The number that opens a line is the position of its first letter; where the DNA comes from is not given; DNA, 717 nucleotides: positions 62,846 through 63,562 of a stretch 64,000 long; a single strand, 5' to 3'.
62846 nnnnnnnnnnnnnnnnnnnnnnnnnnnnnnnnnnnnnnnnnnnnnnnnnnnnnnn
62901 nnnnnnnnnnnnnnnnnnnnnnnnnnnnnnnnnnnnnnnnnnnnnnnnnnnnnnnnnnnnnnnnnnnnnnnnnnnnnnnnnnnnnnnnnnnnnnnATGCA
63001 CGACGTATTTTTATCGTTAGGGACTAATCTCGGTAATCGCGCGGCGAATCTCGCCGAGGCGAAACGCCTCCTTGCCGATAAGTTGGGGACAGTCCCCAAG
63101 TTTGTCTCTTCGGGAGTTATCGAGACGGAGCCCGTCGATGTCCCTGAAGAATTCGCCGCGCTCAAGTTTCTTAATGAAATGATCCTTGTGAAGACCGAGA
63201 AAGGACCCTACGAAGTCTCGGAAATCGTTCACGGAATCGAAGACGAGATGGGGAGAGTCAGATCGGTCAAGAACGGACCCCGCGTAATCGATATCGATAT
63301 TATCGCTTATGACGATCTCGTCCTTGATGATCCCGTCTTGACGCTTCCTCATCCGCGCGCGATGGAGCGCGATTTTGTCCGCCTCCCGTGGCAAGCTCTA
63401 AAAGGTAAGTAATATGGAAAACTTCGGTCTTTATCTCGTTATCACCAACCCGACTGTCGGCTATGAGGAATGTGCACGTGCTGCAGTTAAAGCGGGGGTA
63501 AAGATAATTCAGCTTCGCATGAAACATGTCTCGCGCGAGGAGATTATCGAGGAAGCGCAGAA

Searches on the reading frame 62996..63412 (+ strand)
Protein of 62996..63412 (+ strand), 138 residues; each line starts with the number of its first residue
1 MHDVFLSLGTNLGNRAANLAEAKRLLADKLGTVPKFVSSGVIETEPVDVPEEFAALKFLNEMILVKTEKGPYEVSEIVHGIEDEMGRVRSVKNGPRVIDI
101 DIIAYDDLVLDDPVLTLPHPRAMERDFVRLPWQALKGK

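Call 52: search_protein_families(library=pfam, proteins=[window:62996-63412:+], max_evalue=0.001)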
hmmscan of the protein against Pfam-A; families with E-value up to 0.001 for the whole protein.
window:62996-63412:+ (138 aa): 1 family
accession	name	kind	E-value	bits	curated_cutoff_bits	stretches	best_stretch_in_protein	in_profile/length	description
PF01288.25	HPPK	-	4.4e-30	104.9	25.7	1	5-135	1-114/116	7,8-dihydro-6-hydroxymethylpterin-pyrophosphokinase (HPPK)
